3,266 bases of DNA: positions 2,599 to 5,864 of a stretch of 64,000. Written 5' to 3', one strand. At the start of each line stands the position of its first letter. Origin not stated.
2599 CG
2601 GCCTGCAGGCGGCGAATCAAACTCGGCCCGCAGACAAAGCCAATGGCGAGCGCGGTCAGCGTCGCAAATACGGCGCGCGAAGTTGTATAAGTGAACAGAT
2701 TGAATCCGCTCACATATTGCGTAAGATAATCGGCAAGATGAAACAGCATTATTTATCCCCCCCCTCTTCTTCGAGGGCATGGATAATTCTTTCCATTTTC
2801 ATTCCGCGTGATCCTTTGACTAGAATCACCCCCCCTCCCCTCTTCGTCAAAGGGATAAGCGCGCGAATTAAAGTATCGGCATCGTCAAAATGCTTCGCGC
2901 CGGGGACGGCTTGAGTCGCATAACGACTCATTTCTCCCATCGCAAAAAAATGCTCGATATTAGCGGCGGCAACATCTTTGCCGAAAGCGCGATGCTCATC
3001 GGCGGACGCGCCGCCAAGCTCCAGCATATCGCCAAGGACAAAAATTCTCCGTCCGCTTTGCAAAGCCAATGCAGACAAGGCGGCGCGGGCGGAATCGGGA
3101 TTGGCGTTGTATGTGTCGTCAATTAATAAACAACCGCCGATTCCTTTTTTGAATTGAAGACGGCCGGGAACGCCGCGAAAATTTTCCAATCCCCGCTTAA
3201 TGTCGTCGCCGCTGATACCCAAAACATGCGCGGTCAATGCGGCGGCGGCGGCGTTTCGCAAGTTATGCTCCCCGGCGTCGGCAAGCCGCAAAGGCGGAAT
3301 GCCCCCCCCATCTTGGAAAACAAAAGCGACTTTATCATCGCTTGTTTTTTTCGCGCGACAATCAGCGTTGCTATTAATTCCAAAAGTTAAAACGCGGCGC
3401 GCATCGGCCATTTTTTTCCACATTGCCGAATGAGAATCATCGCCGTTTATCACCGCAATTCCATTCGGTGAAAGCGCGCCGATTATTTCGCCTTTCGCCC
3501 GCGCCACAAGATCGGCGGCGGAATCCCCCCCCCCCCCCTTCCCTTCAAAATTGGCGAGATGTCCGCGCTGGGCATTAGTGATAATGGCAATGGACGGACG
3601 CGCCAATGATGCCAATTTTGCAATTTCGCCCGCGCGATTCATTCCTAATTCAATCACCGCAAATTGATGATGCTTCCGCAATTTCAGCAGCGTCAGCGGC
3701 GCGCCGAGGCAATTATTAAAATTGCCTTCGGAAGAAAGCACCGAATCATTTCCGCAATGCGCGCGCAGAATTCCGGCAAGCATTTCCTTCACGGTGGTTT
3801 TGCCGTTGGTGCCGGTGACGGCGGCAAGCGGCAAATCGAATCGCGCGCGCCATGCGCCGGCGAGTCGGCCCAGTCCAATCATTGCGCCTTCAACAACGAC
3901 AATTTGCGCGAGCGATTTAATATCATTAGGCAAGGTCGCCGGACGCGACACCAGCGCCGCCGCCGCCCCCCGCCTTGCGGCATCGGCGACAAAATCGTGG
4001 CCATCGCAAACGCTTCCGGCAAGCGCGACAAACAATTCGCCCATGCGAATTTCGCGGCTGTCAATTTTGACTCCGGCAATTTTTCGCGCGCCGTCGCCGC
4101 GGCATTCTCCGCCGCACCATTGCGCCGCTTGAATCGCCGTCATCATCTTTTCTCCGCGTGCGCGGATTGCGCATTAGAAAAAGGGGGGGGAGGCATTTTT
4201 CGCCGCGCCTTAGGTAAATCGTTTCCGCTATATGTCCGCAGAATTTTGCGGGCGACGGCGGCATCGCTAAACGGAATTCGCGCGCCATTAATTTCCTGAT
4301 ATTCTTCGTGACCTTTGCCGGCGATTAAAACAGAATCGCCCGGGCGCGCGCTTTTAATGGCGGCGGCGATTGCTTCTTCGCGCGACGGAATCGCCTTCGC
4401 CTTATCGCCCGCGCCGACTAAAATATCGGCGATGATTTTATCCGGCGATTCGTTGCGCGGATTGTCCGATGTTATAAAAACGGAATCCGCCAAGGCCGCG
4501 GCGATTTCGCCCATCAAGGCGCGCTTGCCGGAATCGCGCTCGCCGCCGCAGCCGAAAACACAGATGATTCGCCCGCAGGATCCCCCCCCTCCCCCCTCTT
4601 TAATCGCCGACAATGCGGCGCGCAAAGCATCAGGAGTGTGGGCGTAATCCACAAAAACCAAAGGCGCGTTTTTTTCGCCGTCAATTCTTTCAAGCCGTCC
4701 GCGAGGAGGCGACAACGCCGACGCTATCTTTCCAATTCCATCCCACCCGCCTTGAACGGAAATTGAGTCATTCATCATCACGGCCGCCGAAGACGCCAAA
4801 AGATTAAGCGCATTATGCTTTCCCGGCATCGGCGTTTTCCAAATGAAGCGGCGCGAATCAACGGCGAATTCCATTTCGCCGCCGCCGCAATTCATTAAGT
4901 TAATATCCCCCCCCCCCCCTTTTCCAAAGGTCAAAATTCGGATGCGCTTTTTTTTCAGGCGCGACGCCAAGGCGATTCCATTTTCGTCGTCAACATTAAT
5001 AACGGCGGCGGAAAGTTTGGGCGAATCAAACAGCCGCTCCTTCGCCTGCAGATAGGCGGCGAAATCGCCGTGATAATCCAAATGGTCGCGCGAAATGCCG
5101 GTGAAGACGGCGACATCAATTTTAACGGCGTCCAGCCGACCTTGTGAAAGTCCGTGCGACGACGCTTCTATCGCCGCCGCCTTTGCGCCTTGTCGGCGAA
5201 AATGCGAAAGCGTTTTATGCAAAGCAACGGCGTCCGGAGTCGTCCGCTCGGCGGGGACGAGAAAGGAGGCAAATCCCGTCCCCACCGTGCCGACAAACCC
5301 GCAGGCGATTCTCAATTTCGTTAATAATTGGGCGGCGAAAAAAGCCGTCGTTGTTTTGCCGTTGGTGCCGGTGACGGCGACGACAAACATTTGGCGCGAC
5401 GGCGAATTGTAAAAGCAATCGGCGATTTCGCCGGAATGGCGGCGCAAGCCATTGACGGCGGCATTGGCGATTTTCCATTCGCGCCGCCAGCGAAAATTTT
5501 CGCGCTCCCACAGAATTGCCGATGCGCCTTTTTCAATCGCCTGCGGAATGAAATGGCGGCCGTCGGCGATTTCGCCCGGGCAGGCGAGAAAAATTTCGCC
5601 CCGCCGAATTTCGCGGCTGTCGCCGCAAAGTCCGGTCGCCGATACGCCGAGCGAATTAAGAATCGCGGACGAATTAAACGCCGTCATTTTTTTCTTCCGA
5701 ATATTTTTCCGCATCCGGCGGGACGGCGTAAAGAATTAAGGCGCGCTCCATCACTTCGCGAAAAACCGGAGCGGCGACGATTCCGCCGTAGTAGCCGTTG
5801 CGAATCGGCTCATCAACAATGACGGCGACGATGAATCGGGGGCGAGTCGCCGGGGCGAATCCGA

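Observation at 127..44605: About 20 long C/G homopolymer tracts (10-16 nt), clustered in four regions and mostly in-frame inside conserved enzymes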

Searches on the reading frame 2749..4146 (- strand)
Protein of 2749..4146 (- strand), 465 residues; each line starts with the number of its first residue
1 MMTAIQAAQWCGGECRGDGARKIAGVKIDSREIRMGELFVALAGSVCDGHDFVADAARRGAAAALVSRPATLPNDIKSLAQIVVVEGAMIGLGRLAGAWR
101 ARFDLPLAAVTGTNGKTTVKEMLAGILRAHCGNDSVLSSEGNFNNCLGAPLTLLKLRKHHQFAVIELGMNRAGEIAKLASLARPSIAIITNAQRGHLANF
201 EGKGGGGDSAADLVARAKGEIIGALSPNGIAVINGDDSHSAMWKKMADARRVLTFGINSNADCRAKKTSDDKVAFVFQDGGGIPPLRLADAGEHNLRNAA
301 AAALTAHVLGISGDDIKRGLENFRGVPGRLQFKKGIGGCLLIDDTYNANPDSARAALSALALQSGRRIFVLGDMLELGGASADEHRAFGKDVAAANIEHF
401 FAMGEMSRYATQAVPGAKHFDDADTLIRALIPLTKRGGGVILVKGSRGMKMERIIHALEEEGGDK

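Call 6: search_protein_families(library=ncbifam, proteins=[window:2749-4146:-], max_evalue=0.00001)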
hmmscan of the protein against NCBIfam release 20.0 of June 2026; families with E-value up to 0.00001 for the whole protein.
window:2749-4146:- (465 aa): 26 families (the best 25 are shown)
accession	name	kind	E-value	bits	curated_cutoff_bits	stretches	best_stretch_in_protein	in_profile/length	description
NF008896.0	PRK11929.1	equivalog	5.8e-129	431.5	1023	1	18-459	522-957/965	bifunctional UDP-N-acetylmuramoyl-L-alanyl-D-glutamate--2,6-diaminopimelate ligase MurE/UDP-N-acetylmuramoyl-tripeptide--D-alanyl-D-alanine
TIGR01143.1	murF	subfamily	5.3e-119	397.9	288.6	1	28-458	1-418/418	UDP-N-acetylmuramoyl-tripeptide--D-alanyl-D-alanine ligase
NF008041.0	PRK10773.1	equivalog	7e-100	334.9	551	1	6-462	8-451/453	UDP-N-acetylmuramoyl-tripeptide--D-alanyl-D-alanine ligase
NF010693.0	PRK14093.1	equivalog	7.7e-77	259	544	1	8-460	13-466/479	UDP-N-acetylmuramoylalanyl-D-glutamyl-2,6-diaminopimelate--D-alanyl-D-alanine ligase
NF008897.0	PRK11930.1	equivalog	2.8e-61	207.6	804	1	7-460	8-455/822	bifunctional UDP-N-acetylmuramoyl-tripeptide:D-alanyl-D-alanine ligase/alanine racemase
NF001126.0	PRK00139.1-4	equivalog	4.7e-35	121.1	373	2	18-137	18-136/486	UDP-N-acetylmuramoyl-L-alanyl-D-glutamate--2,6-diaminopimelate ligase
NF001124.0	PRK00139.1-2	equivalog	3e-34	118.6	476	2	18-130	23-134/500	UDP-N-acetylmuramoyl-L-alanyl-D-glutamate--2,6-diaminopimelate ligase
TIGR01085.1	murE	subfamily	2e-30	106.1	257.3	2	22-138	3-118/472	UDP-N-acetylmuramyl-tripeptide synthetase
NF053645.1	pMurC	equivalog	1.6e-24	86.5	560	2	102-267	99-255/492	pseudomurein biosynthesis peptide ligase pMurC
NF001123.0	PRK00139.1-1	equivalog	1.9e-22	79.6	586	1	19-370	16-380/493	UDP-N-acetylmuramoyl-L-alanyl-D-glutamate--2,6-diaminopimelate ligase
TIGR01087.1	murD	equivalog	3.1e-21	75.9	211.95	1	98-432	97-405/441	UDP-N-acetylmuramoyl-L-alanine--D-glutamate ligase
TIGR01082.1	murC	equivalog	7.7e-21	74.7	335.1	1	109-360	104-337/449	UDP-N-acetylmuramate--L-alanine ligase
NF010628.0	PRK14022.1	equivalog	4e-19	68.7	536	2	229-373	237-375/483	UDP-N-acetylmuramoyl-L-alanyl-D-glutamate--L-lysine ligase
TIGR02068.2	cya_phycin_syn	equivalog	1.2e-16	60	850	1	104-372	478-764/862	cyanophycin synthetase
NF010623.0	PRK14016.1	subfamily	3.8e-14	51.8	877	1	104-372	479-766/871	cyanophycin synthetase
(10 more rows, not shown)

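Call 57: search_solved_structures(query=window:2749-4146:-, show_alignments=1, max_evalue=1e-20)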
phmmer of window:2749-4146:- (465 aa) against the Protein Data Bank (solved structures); distinct sequences matched with E-value up to 1e-20: 8.
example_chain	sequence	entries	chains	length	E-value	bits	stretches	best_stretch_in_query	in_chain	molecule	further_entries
4cvk_A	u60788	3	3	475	4.1e-85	289.7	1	23-458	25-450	UDP-N-acetylmuramoyl-tripeptide--D-alanyl-D-alanine ligase | UDP-N-ACETYLMURAMOYL-TRIPEPTIDE--D-ALANYL-D- ALANINE LIGASE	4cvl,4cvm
1gg4_A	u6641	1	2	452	2.5e-77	264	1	6-462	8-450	UDP-N-ACETYLMURAMOYLALANYL-D-GLUTAMYL-2,6-DIAMINOPIMELATE-D-ALANYL-D-ALANYL LIGASE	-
8f5d_A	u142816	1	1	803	1.1e-75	258.6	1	25-328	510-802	Multifunctional fusion protein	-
4ziy_A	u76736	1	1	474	4.5e-71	243.4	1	22-414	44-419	UDP-N-acetylmuramoyl-tripeptide--D-alanyl-D-alanine ligase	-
4qdi_A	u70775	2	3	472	6.2e-71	242.9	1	22-414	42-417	UDP-N-acetylmuramoyl-tripeptide--D-alanyl-D-alanine ligase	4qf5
3zl8_A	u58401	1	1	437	2e-44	155.5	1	28-461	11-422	UDP-N-ACETYLMURAMOYL-TRIPEPTIDE--D-ALANYL-D-ALANINE LIGASE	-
3zm5_A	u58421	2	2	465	3.8e-40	141.5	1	26-461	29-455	UDP-N-ACETYLMURAMOYL-TRIPEPTIDE--D-ALANYL-D-ALANINE LIGASE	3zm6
2am1_A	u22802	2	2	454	2e-39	139.1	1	26-459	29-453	UDP-N-acetylmuramoylalanine-D-glutamyl-lysine-D-alanyl-D-alanine ligase, MurF protein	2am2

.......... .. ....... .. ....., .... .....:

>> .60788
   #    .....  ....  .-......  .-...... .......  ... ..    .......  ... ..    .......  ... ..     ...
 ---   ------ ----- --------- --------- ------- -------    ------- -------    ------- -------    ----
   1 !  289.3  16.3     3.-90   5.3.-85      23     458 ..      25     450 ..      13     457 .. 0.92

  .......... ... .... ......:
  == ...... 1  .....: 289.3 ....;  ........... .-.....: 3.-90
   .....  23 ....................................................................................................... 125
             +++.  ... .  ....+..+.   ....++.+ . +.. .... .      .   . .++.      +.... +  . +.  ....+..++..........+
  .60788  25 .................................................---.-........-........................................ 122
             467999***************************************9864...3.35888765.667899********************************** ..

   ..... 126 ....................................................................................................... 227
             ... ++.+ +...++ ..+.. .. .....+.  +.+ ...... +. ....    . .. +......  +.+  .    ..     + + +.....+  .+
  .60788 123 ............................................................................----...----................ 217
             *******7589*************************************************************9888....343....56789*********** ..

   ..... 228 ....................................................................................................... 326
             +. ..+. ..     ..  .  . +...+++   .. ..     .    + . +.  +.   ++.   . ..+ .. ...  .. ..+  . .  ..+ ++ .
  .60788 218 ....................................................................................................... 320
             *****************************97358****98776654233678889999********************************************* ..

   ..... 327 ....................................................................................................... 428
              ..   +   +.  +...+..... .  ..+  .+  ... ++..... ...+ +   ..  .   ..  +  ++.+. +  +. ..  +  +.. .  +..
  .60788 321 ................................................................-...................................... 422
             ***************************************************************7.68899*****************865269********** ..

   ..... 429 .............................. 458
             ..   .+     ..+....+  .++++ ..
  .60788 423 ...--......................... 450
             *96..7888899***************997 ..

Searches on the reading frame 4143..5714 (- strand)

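Call 6: search_protein_families(library=ncbifam, proteins=[window:4143-5714:-], max_evalue=0.00001)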
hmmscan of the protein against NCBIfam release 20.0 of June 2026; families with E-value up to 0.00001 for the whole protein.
window:4143-5714:- (523 aa): 26 families (the best 25 are shown)
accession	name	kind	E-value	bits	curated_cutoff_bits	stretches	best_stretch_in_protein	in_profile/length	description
NF008896.0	PRK11929.1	equivalog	2.6e-151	505.5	1023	1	24-500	26-506/965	bifunctional UDP-N-acetylmuramoyl-L-alanyl-D-glutamate--2,6-diaminopimelate ligase MurE/UDP-N-acetylmuramoyl-tripeptide--D-alanyl-D-alanine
NF001124.0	PRK00139.1-2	equivalog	1.9e-139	465.6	476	1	22-494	24-494/500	UDP-N-acetylmuramoyl-L-alanyl-D-glutamate--2,6-diaminopimelate ligase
TIGR01085.1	murE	subfamily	2.4e-136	455.4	257.3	1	26-492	4-471/472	UDP-N-acetylmuramyl-tripeptide synthetase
NF001126.0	PRK00139.1-4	equivalog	6.3e-131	437.2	373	1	23-493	20-483/486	UDP-N-acetylmuramoyl-L-alanyl-D-glutamate--2,6-diaminopimelate ligase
NF001123.0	PRK00139.1-1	equivalog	6.9e-128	427.4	586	1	27-493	21-490/493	UDP-N-acetylmuramoyl-L-alanyl-D-glutamate--2,6-diaminopimelate ligase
NF010628.0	PRK14022.1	equivalog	1.6e-74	251.4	536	1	19-491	28-480/483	UDP-N-acetylmuramoyl-L-alanyl-D-glutamate--L-lysine ligase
NF001130.0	PRK00139.2-4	equivalog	6.6e-52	176.9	715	2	338-493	357-512/516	UDP-N-acetylmuramoyl-L-alanyl-D-glutamate--2,6-diaminopimelate ligase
TIGR01143.1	murF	subfamily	1.5e-32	113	288.6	2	32-133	2-98/418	UDP-N-acetylmuramoyl-tripeptide--D-alanyl-D-alanine ligase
NF001127.0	PRK00139.2-1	equivalog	6.3e-32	110.9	997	2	339-497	358-516/520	UDP-N-acetylmuramoyl-L-alanyl-D-glutamate--2,6-diaminopimelate ligase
NF001129.0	PRK00139.2-3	equivalog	6.3e-32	110.7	762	1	7-492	23-515/517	UDP-N-acetylmuramoyl-L-alanyl-D-glutamate--2,6-diaminopimelate ligase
NF001131.0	PRK00139.2-5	equivalog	4e-28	98.5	1000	1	86-491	86-482/483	UDP-N-acetylmuramoyl-L-alanyl-D-glutamate--2,6-diaminopimelate ligase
TIGR01087.1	murD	equivalog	4.5e-26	91.9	211.95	1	106-465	102-416/441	UDP-N-acetylmuramoyl-L-alanine--D-glutamate ligase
TIGR02068.2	cya_phycin_syn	equivalog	1.2e-25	89.8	850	2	299-470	682-852/862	cyanophycin synthetase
TIGR01082.1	murC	equivalog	2e-24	86.5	335.1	1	196-468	165-439/449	UDP-N-acetylmuramate--L-alanine ligase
NF010623.0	PRK14016.1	subfamily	1.9e-21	75.9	877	2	299-468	684-852/871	cyanophycin synthetase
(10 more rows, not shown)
